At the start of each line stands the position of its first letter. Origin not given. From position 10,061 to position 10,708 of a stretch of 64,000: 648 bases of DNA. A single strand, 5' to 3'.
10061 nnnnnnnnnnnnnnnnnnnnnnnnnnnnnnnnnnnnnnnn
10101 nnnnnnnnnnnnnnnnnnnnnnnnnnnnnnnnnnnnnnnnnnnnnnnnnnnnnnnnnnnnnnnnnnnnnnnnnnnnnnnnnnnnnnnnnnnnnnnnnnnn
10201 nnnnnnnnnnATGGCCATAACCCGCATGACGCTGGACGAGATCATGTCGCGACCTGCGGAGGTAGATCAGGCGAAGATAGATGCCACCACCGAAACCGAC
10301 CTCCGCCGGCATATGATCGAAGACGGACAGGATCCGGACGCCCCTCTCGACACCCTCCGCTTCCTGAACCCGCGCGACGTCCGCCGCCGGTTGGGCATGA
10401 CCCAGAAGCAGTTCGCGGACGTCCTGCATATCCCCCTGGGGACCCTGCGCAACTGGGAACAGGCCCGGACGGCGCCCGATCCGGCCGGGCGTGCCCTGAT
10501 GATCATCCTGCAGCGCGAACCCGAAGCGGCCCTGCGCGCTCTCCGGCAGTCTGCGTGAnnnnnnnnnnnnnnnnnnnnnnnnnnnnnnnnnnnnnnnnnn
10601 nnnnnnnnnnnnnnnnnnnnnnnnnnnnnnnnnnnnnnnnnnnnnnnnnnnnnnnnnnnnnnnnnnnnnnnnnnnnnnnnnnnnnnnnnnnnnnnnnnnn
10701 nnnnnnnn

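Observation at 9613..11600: AT-rich islet with a BrnT/BrnA toxin-antitoxin next to tRNA-Met: remnant of an integrated element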

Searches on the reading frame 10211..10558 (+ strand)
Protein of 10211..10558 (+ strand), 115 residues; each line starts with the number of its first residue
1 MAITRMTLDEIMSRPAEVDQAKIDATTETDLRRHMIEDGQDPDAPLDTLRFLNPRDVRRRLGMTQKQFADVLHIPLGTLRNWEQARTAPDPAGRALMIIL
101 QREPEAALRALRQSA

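Call 9: search_protein_families(library=pfam, proteins=[window:10211-10558:+], max_evalue=0.1)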
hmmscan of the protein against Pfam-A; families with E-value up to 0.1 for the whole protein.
window:10211-10558:+ (115 aa): 6 families
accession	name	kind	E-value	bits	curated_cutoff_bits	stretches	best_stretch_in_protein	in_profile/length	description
PF01381.28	HTH_3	-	5.2e-07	30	23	1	55-91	2-38/55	Helix-turn-helix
PF13560.12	HTH_31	-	6.9e-05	23.5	27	1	55-91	7-44/64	Helix-turn-helix domain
PF20432.4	Xre-like-HTH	-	0.00082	20.1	25.8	1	56-85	17-45/63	Antitoxin Xre-like helix-turn-helix domain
PF13413.12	HTH_25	-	0.02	15.1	24.6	1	55-86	3-34/62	Helix-turn-helix domain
PF15731.11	MqsA_antitoxin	-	0.061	13.9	30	1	56-105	76-125/131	Antitoxin component of bacterial toxin-antitoxin system, MqsA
PF12844.13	HTH_19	-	0.067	13.5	30.2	0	56-90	6-40/64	Helix-turn-helix domain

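Call 12: search_protein_families(library=ncbifam, proteins=[window:10211-10558:+], max_evalue=0.1)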
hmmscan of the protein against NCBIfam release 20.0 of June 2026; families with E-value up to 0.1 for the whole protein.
window:10211-10558:+ (115 aa): 8 families
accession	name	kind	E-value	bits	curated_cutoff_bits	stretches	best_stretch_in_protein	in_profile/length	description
NF007481.0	PRK10072.1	equivalog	7.9e-07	29.5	110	1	51-105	35-89/96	HTH-type transcriptional regulator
TIGR03830.1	CxxCG_CxxCG_HTH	subfamily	2.1e-06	27.5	61.8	1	55-106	71-122/127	type II TA system antitoxin MqsA family protein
NF040522.1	VC1465_fam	subfamily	5.2e-06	26.5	70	1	56-91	3-38/111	VC1465 family Xer recombination activation factor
NF041265.1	NadS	equivalog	6.2e-05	23.2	60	1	54-105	35-86/94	NadS family protein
NF047542.1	telomere_Tap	equivalog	0.00035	19.4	600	1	57-95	25-63/695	telomere-associated protein Tap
NF041951.1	phage_RstR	subfamily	0.0062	16.8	80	1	56-90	9-43/108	RstR family transcriptional repressor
NF007257.0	PRK09706.1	subfamily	0.009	15.8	101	1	56-97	12-51/135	transcriptional repressor DicA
TIGR03070.1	couple_hipB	subfamily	0.099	12.6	71.65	0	55-83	8-36/58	type II toxin-antitoxin system Y4mF family antitoxin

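Call 13: search_protein_families(library=phrogs, proteins=[window:10211-10558:+], max_evalue=0.1)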
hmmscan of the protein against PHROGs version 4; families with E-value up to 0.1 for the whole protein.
window:10211-10558:+ (115 aa): 20 families
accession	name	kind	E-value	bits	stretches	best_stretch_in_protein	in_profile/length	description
phrog_2104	-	unknown function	2.3e-11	44.8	1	20-109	15-99/103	-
phrog_8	-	transcription regulation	3.5e-05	24.4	1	55-91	165-199/346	transcriptional regulator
phrog_2328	-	transcription regulation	0.00022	22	1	57-90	23-56/128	transcriptional repressor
phrog_8898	-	unknown function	0.00056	20.6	1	58-90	10-43/70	-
phrog_4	-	transcription regulation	0.00072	19.6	1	56-90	143-173/400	transcriptional repressor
phrog_3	-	transcription regulation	0.0014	19.4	1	55-95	94-130/430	transcriptional repressor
phrog_7950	-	transcription regulation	0.0016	19.5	1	56-86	14-47/68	transcriptional repressor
phrog_5823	-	transcription regulation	0.0059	16.8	1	55-87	12-44/404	transcriptional regulator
phrog_4779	-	transcription regulation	0.0067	17.9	1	58-90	11-43/98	transcriptional regulator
phrog_147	-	transcription regulation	0.0067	17.8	1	56-101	11-55/100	transcriptional regulator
phrog_309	-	head and packaging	0.02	15.9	1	60-84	154-178/319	terminase small subunit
phrog_25567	-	unknown function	0.024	15.5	1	55-88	57-89/115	-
phrog_5119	-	unknown function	0.03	15.1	1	48-91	57-96/152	-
phrog_14076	-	transcription regulation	0.032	15.7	1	55-84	19-48/86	transcriptional regulator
phrog_25161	-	unknown function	0.066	14.2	1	52-89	90-128/163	-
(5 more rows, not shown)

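Call 41: search_dna_similar(query=window:10211-10558:+, collection=plasmids, mode=protein, max_rows=25, max_evalue=0.00001)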
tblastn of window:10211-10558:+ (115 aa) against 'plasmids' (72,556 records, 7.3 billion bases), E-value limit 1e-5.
Records with a match: 99; places in all: 124; records where one place covers at least 80% of the query: 35.
Best place of each record, by identity: 95-99% 1; <60% 98.
By first word of the organism name: Acetobacter 16; Zymomonas 14; Cereibacter 8; Methylobacterium 6; Mesorhizobium 5; Gluconobacter 4; Salmonella 4; Azospirillum 3; Skermanella 3; Agrobacterium 3; and 22 more.
By predicted mobility (MOB-suite, as given by PLSDB): non-mobilizable 61; conjugative 19; mobilizable 19.
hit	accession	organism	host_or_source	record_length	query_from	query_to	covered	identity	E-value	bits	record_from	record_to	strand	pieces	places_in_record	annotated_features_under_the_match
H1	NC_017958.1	Tistrella mobilis KA081020-065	-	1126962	1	115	100%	98.3%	4e-67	225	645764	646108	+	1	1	record has no annotation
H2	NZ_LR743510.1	Methylobacterium bullatum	-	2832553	2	111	96%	55.8%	9e-30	118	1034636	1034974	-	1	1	none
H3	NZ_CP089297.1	Methylobacterium currus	Solanum lycopersicum,single cell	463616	2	111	96%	55.4%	6e-29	115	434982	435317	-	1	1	helix-turn-helix domain-containing protein | BrnT family toxin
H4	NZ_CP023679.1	Zymomonas mobilis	-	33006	3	111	95%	45.9%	4e-19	88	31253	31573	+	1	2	DUF1870 family protein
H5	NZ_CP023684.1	Zymomonas mobilis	-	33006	3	111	95%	45.9%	4e-19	88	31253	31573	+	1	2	DUF1870 family protein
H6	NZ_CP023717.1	Zymomonas mobilis subsp. mobilis ZM4 = ATCC 31821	-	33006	3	111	95%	45.9%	4e-19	88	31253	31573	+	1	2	DUF1870 family protein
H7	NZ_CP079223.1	Zymomonas mobilis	cell culture,Palm wine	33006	3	111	95%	45.9%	4e-19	88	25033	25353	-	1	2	DUF1870 family protein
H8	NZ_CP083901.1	Zymomonas mobilis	cell culture,Palm wine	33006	3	111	95%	45.9%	4e-19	88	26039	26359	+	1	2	DUF1870 family protein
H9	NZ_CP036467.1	Zymomonas mobilis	cell culture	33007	3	111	95%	45.9%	4e-19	88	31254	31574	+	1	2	DUF1870 family protein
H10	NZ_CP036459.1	Zymomonas mobilis subsp. mobilis ZM4 = ATCC 31821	cell culture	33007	3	111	95%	45.9%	4e-19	88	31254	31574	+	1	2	DUF1870 family protein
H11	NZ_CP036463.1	Zymomonas mobilis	cell culture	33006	3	111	95%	45.9%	4e-19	88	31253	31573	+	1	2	DUF1870 family protein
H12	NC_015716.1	Zymomonas mobilis subsp. pomaceae ATCC 29192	sick cider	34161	4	111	94%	46.3%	2e-18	86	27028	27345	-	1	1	DUF1870 family protein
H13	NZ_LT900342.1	Gluconobacter oxydans 621H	-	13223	3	111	95%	45.0%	7e-20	90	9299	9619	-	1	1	helix-turn-helix domain-containing protein | BrnT family toxin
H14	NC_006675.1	Gluconobacter oxydans 621H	-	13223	3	111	95%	45.0%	7e-20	90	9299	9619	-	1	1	helix-turn-helix domain-containing protein | BrnT family toxin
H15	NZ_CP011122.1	Acetobacter oryzifermentans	single cell,Vinegar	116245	1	111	97%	44.1%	2e-22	97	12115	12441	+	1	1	helix-turn-helix domain-containing protein | BrnT family toxin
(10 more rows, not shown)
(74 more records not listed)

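Call 44: get_annotated_region(hit=H3, flank=3000)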
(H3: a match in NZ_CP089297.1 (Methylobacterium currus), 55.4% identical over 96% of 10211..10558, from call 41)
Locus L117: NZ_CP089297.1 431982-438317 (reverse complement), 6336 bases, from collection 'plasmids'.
description: Methylobacterium currus strain TP-3 plasmid unnamed1, complete sequence
organism: Methylobacterium currus (NCBI taxid 2051553)
taxonomy: Bacteria; Pseudomonadota; Alphaproteobacteria; Hyphomicrobiales; Methylobacteriaceae; Methylobacterium; Methylobacterium currus
host: -; source: Solanum lycopersicum,single cell; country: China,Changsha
typing (MOB-suite, as given by PLSDB): non-mobilizable
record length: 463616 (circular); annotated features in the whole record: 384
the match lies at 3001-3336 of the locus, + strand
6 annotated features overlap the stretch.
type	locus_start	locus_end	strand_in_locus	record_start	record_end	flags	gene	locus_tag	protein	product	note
CDS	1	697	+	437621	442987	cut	-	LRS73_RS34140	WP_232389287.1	delta-60 repeat domain-containing protein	-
CDS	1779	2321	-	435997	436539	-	-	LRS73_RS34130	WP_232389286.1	DUF2726 domain-containing protein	-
CDS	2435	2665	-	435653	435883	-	-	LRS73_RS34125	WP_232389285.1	ATP-binding protein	-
CDS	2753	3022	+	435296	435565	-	-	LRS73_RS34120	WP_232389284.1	BrnT family toxin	-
CDS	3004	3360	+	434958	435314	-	-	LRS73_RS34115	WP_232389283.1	helix-turn-helix domain-containing protein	-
CDS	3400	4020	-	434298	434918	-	-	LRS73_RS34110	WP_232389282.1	MucR family transcriptional regulator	-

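Call 45: get_annotated_region(hit=H13, flank=2000)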
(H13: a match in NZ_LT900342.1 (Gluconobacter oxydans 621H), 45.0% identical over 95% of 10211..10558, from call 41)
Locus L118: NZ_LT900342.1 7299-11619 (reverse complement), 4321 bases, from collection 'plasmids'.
description: Gluconobacter oxydans 621H isolate WT-DSMZ plasmid 5
organism: Gluconobacter oxydans 621H (NCBI taxid 290633)
taxonomy: Bacteria; Pseudomonadota; Alphaproteobacteria; Rhodospirillales; Acetobacteraceae; Gluconobacter; Gluconobacter oxydans; Gluconobacter oxydans 621H
host: -; source: -; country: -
typing (MOB-suite, as given by PLSDB): non-mobilizable
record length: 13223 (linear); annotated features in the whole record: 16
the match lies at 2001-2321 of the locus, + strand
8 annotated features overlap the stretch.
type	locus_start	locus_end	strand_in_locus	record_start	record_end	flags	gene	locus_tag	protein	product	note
CDS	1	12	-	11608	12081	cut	-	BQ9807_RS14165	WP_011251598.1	IS5 family transposase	-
CDS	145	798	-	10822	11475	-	-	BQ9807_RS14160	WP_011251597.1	recombinase family protein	GO:0006310 - DNA recombination [Evidence IEA]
CDS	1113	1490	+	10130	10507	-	-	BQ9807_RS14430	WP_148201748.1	hypothetical protein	-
CDS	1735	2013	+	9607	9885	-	-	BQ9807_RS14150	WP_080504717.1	BrnT family toxin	-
CDS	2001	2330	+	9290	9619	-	-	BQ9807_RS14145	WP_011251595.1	helix-turn-helix domain-containing protein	-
CDS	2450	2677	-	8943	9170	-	-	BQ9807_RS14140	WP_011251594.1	hypothetical protein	-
CDS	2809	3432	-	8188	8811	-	-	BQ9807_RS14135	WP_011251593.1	hypothetical protein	-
CDS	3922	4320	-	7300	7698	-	-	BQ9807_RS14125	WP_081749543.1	IS5 family transposase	-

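Call 78: search_solved_structures(query=window:10211-10558:+, max_evalue=0.01, show_alignments=1)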
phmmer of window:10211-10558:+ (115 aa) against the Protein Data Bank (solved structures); distinct sequences matched with E-value up to 0.01: 4.
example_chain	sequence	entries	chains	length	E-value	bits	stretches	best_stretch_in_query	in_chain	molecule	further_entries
2ppx_A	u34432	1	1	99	2.1e-13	53.7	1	50-115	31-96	Uncharacterized protein Atu1735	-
9tv9_A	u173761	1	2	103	1.2e-06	32.1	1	30-106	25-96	Antitoxin HigA-2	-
5j9i_A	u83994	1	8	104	1.9e-06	31.4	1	56-106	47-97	Antitoxin igA-2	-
5jaa_A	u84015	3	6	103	1.9e-06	31.4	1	56-106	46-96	Antitoxin igA-2 | Antitoxin HigA-2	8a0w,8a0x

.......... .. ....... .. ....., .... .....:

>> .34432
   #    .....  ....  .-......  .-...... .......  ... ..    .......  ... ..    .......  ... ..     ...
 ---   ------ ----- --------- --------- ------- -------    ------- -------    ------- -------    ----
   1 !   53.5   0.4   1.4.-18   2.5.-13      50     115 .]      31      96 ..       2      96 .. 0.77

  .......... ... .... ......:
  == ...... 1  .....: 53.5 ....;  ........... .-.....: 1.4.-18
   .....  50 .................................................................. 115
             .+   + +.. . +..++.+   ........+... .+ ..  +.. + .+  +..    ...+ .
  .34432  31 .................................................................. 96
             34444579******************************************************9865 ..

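Call 84: find_homologous_proteins(query=window:10211-10558:+, max_evalue=1e-10)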
Query window:10211-10558:+ (115 aa): 194 proteins with E <= 1e-10 among 257 candidates; the best 120 are listed.
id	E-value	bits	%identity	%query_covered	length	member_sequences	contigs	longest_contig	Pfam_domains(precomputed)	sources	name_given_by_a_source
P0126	7.7e-66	237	98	100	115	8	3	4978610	PF01381.29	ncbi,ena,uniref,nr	ncbi:helix-turn-helix domain-containing protein [Tistrella mobilis]|uniref:Transcriptional regulator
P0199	2.4e-58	213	88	100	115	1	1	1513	PF01381.29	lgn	-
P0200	3.5e-38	148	66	95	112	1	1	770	-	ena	-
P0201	1.2e-37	146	65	97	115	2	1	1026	PF01381.29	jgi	jgi:putative transcriptional regulator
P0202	5.6e-37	144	66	97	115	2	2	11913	PF01381.29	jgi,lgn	jgi:putative transcriptional regulator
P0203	7.1e-37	144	65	98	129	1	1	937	-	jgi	jgi:putative transcriptional regulator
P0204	8.3e-37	144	64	97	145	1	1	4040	PF01381.29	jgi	jgi:putative transcriptional regulator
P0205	1.1e-36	143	57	91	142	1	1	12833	PF01381.29,PF04365.20,PF15731.12,PF13560.13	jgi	jgi:putative transcriptional regulator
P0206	3.0e-36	142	63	97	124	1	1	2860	PF01381.29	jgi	jgi:putative transcriptional regulator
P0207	3.7e-36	141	61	91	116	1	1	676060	PF01381.29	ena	-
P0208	5.9e-36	141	64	97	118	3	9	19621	PF01381.29,PF13560.13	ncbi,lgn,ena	-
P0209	8.6e-36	140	62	91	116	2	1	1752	PF01381.29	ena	-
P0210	1.3e-35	140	60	91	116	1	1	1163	PF01381.29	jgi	jgi:putative transcriptional regulator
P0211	1.3e-35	140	59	95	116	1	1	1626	PF01381.29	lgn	-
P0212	1.7e-35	139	60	91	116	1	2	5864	-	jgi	jgi:putative transcriptional regulator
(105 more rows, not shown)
